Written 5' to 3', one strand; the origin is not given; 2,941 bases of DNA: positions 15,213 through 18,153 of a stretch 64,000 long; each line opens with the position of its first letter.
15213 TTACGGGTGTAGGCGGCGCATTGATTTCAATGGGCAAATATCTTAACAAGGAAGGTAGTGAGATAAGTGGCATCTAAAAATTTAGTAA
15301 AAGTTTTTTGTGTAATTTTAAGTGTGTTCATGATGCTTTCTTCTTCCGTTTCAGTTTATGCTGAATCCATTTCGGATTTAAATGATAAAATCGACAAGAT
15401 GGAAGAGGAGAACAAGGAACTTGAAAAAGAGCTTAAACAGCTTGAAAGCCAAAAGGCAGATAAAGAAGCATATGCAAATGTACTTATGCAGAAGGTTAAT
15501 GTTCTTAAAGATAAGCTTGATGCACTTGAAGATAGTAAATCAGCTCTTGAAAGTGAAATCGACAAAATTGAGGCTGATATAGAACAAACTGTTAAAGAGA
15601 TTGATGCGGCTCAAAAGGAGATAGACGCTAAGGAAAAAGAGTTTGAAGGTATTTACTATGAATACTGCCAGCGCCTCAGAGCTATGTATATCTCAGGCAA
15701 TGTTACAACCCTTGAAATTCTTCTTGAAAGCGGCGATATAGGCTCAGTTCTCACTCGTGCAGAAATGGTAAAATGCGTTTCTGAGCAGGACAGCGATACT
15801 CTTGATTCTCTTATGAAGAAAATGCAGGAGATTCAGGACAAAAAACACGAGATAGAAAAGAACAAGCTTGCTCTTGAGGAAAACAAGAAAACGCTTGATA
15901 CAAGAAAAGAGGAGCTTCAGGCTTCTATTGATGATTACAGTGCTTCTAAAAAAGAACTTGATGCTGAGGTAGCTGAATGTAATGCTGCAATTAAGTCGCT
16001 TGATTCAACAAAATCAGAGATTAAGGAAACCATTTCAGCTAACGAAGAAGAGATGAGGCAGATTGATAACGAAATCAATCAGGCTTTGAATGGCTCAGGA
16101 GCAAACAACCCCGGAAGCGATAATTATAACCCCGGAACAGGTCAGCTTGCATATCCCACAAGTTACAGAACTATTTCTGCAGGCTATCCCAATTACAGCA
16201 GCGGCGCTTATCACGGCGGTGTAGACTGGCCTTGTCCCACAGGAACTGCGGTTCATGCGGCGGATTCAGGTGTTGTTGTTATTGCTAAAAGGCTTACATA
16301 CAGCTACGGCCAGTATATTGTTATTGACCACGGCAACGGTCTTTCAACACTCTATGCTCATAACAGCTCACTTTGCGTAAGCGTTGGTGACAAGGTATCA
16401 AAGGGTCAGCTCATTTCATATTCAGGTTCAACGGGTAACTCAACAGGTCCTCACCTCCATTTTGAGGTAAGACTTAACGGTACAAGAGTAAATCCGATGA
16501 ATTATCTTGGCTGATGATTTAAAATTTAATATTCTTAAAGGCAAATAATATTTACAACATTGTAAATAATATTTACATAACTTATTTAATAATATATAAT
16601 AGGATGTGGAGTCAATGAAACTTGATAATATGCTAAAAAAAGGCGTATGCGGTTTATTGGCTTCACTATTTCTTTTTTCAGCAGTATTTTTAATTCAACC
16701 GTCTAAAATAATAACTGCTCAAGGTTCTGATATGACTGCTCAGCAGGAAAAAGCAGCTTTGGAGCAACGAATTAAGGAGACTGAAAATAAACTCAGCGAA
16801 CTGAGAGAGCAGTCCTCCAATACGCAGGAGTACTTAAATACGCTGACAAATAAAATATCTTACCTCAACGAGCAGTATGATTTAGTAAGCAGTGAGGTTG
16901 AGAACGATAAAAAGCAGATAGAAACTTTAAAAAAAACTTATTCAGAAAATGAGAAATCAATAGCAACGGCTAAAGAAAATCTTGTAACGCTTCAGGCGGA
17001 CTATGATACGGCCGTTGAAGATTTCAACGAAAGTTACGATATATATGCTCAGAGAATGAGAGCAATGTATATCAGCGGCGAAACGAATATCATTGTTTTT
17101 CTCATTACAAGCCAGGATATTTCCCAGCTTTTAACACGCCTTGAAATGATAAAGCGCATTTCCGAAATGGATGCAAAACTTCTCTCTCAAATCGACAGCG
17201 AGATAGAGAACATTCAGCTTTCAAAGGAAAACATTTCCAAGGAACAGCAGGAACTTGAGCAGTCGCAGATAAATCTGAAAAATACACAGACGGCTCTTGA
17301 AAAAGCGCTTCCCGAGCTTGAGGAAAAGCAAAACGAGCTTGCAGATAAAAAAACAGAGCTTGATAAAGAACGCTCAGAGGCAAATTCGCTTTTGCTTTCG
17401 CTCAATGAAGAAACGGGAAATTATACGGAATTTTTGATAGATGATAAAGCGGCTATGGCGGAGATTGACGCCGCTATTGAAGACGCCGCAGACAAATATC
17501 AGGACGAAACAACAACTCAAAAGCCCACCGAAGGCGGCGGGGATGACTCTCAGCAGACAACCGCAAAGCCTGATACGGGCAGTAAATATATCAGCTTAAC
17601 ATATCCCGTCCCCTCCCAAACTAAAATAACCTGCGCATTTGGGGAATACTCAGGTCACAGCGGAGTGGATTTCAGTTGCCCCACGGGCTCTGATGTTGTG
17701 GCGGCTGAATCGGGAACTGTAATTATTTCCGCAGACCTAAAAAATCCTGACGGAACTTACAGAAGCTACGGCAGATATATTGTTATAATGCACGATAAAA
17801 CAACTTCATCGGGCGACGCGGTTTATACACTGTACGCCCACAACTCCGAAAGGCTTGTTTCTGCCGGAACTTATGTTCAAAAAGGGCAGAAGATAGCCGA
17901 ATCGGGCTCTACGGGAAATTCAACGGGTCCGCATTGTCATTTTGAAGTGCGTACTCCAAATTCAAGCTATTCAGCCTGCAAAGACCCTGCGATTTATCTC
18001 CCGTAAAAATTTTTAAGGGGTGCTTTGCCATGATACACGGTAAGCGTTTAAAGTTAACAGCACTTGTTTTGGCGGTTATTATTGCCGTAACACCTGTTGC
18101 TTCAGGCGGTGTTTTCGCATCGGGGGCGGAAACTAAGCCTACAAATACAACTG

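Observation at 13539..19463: ftsE-ftsX followed by three tandem paralogous coiled-coil M23 peptidase genes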

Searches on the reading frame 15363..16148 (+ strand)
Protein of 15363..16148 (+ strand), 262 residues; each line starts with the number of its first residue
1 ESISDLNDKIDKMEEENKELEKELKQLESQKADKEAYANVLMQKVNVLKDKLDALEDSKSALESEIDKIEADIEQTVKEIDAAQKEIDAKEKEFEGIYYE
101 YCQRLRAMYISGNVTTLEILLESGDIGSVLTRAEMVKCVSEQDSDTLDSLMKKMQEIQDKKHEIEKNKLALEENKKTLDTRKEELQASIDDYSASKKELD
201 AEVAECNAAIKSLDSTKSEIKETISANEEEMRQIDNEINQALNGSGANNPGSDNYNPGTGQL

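Call 27: search_solved_structures(query=A2, max_evalue=1, show_alignments=5)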
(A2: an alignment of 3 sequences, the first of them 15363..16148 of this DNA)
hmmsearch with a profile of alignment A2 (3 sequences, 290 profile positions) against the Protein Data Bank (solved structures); distinct sequences matched with E-value up to 1: 118 (the best 60 are shown).
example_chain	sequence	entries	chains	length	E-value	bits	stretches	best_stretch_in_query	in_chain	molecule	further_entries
8i6o_E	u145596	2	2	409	1.7e-07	34.1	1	31-234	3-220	Membrane-bound metallopeptidase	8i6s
6gaj_A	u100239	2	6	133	4.8e-06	29.3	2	2-94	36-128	Outer capsid protein sigma-1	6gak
4lin_A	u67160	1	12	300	0.00023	23.8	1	16-102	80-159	Tail needle protein gp26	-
4cgk_A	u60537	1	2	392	0.00026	23.6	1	34-265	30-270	SECRETED 45 KDA PROTEIN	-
8i3e_A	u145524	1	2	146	0.002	20.7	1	7-98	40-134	ELKS/Rab6-interacting/CAST family member 1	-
7zr2_A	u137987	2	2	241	0.0037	19.8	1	162-249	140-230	Spike protein S2',Chimeric protein mimic of SARS-CoV-2 Spike HR1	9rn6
6v46_B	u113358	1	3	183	0.0079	18.8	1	30-127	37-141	Hemagglutinin HA2 chain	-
6gao_A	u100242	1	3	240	0.0081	18.7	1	2-98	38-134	Outer capsid protein sigma-1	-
2yo3_A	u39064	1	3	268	0.011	18.3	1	4-72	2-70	GENERAL CONTROL PROTEIN GCN4, PUTATIVE INNER MEMBRANE PROTEIN, GENERAL CONTROL PROTEIN GCN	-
6zrk_D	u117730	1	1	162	0.012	18.2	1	30-117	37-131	Hemagglutinin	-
5h07_D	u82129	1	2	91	0.013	18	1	189-259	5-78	TNFAIP3-interacting protein 2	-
9b2z_A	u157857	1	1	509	0.014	17.9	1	155-232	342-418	Type IV secretion protein Dot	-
9qgy_G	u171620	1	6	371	0.02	17.4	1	11-89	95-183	Macrolide export protein MacA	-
7saf_A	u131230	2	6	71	0.021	17.4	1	40-102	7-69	General control transcription factor GCN4/M protein chimera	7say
3fpp_A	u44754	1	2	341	0.028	17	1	11-89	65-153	Macrolide-specific efflux protein macA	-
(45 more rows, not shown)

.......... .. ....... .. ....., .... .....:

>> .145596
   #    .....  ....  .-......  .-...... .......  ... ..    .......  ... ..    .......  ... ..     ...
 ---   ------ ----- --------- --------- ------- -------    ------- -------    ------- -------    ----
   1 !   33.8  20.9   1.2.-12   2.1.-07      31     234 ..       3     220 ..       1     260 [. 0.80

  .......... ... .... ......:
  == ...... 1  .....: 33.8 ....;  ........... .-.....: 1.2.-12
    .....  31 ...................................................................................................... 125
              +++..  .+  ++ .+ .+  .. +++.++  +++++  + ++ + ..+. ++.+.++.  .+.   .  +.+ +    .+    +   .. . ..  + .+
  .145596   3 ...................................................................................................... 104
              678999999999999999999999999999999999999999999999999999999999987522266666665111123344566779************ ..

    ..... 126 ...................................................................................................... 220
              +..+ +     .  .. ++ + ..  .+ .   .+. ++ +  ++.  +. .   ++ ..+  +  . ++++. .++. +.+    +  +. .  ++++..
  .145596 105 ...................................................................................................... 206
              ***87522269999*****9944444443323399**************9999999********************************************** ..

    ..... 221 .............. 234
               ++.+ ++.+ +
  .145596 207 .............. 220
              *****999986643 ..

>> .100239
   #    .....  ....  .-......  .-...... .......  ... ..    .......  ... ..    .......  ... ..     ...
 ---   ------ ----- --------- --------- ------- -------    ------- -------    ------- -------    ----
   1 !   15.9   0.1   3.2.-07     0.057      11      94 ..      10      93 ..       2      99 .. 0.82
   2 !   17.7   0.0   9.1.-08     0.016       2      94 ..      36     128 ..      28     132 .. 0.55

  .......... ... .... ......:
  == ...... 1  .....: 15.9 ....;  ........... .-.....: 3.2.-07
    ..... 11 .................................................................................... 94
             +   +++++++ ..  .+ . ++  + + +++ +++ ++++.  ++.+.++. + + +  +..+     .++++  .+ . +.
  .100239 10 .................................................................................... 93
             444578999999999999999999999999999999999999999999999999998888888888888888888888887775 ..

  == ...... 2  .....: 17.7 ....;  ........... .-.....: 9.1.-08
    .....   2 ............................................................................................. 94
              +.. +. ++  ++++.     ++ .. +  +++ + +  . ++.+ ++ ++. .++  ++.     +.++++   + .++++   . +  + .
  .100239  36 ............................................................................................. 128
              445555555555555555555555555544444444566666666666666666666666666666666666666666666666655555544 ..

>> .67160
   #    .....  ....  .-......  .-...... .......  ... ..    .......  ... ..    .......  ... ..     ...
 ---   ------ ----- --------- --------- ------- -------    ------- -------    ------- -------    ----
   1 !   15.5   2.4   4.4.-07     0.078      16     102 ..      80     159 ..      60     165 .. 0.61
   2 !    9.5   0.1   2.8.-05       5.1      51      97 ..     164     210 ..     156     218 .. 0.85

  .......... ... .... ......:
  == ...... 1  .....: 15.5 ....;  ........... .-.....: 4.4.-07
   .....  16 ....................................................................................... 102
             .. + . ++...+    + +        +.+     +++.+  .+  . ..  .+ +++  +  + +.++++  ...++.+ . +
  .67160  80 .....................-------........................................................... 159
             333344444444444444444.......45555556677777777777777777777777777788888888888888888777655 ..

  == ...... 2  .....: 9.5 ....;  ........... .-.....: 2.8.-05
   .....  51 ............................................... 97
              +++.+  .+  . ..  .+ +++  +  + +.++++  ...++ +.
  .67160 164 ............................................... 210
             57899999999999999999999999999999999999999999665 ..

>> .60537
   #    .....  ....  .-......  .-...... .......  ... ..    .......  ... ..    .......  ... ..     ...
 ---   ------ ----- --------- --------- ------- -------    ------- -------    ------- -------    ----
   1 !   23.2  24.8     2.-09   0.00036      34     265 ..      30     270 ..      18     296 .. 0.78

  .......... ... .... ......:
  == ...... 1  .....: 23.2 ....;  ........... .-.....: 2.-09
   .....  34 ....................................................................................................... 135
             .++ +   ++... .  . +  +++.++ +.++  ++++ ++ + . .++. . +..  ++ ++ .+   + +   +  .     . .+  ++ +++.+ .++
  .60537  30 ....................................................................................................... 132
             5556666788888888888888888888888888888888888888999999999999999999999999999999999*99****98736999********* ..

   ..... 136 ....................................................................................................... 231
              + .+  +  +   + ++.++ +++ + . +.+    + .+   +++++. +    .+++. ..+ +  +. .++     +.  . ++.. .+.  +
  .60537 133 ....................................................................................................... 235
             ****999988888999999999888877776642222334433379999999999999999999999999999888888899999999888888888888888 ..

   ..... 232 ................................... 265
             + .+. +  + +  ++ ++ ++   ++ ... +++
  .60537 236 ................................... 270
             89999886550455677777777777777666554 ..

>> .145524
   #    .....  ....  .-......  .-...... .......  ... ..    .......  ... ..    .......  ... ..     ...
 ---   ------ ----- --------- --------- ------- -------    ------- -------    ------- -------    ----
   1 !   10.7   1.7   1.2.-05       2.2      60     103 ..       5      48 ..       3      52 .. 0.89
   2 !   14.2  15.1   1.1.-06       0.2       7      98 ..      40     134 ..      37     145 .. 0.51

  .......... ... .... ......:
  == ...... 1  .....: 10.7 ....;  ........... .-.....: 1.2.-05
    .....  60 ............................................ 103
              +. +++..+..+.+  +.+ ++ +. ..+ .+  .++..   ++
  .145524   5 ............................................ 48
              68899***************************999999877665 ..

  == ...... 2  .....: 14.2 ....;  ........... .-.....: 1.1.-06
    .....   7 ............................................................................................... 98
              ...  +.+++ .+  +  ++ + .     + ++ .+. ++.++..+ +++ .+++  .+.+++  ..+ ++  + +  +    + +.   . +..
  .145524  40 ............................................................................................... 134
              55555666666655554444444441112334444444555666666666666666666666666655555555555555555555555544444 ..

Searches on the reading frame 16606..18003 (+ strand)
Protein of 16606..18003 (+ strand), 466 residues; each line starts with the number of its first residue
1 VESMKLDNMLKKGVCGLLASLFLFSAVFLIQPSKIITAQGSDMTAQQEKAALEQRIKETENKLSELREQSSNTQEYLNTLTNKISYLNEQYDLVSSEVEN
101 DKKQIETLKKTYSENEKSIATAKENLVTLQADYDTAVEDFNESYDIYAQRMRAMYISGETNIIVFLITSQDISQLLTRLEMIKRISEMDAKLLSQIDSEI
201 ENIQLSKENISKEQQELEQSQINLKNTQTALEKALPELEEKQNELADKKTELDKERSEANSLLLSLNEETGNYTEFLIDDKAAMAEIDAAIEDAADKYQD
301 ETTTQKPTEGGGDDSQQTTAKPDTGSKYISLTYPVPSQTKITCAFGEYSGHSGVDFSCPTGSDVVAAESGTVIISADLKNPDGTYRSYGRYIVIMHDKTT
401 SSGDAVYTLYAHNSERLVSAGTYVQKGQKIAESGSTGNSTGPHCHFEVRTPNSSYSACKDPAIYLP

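Call 3: search_protein_families(library=pfam, proteins=[window:16606-18003:+], max_evalue=0.01)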
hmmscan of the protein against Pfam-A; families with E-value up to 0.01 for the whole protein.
window:16606-18003:+ (466 aa): 12 families
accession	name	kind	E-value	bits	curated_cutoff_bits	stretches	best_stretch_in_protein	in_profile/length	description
PF01551.29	Peptidase_M23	-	1.2e-25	90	28.7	1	350-452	2-91/96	Peptidase family M23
PF24568.1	CC_PcsB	-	1.3e-06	28.6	27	1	141-203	9-72/75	Peptidoglycan hydrolase PcsB, coiled-coil domain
PF08614.16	ATG16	-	1.6e-06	28.9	33.7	1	34-133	82-181/200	Autophagy protein 16 (ATG16)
PF10186.14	ATG14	-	0.00047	19.8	33.2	0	46-128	32-115/347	Vacuolar sorting 38 and autophagy-related subunit 14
PF05667.16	CCDC22_CC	-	0.0015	18.2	39.2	1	43-138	194-292/477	CCDC22 protein coiled-coil region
PF25762.1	HAUS1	-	0.002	18.4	40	1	46-132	113-199/236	HAUS augmin-like complex subunit 1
PF20492.3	ERM_helical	-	0.0024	18.3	40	0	45-114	46-115/120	Ezrin/radixin/moesin, alpha-helical domain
PF07889.17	DUF1664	-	0.0032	18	34.6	1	46-110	58-122/124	Protein of unknown function (DUF1664)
PF00261.25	Tropomyosin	-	0.005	16.7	38.6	1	46-125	12-98/242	Tropomyosin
PF07926.17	TPR_MLP1_2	-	0.0062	17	36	0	44-152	12-127/129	TPR/MLP1/MLP2-like protein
PF13870.11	CCDC113_CCDC96_CC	-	0.0064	16.7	31.6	1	45-119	47-121/177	CCDC113/CCDC96, coiled-coil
PF02601.20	Exonuc_VII_L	-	0.008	16.1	35.9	0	38-140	146-251/315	Exonuclease VII, large subunit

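Call 4: search_protein_families(library=ncbifam, proteins=[window:16606-18003:+], max_evalue=0.01)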
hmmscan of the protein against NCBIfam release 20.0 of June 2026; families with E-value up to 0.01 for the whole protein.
window:16606-18003:+ (466 aa): 27 families (the best 25 are shown)
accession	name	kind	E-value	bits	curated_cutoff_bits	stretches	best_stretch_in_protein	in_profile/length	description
NF008652.0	PRK11649.1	equivalog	1.7e-18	66.5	341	1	344-449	306-398/439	murein DD-endopeptidase MepM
NF041208.1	celldiv_DipM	equivalog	2.4e-18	66.5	740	1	285-454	253-410/419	cell division endopeptidase DipM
NF053825.1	PdgNdpepShyA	equivalog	2.9e-17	62.5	700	1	345-450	290-382/425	peptidoglycan DD-endopeptidase ShyA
NF052530.1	Heli_ShapePgp3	exception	1.5e-16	60.3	300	1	296-450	105-253/270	peptidoglycan metallopeptidase Pgp3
NF052336.1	PdgHdaseHSB100310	equivalog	1.1e-13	51.2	500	1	336-455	38-148/316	peptidoglycan hydrolase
NF040883.1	amid_act_ActS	equivalog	1.1e-13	51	375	1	316-466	104-234/242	amidase activator ActS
NF008123.1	PRK10871.1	equivalog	3.5e-13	49.7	311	1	302-453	216-354/365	murein hydrolase activator NlpD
NF053824.1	PdgNdpepShyC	equivalog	3.2e-12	46.1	700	1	346-448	291-380/429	peptidoglycan DD-endopeptidase ShyC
NF008644.1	PRK11637.1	equivalog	6.7e-12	45.1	270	1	98-450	34-372/385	murein hydrolase activator EnvC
NF052529.1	PG_M23_Pgp6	exception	2.3e-09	36.4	600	1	350-448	334-419/452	peptidoglycan metallopeptidase Pgp6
TIGR02168.1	SMC_prok_B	equivalog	5.7e-09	34.3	567.35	1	43-310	703-963/1181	chromosome segregation protein SMC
NF004799.0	PRK06148.1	subfamily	3.3e-08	32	1128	1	346-451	436-540/1015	hypothetical protein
NF045487.1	ASRP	equivalog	7e-07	28.2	300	1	47-131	163-249/593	archaea-specific SMC-related protein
NF050804.1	CellDivDipMCaul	equivalog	1.1e-06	27.8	900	1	338-466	512-633/634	cell division endopeptidase DipM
TIGR04320.1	Surf_Exclu_PgrA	domain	2.3e-06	27.2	70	2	201-298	263-359/360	SEC10/PgrA surface exclusion domain-containing protein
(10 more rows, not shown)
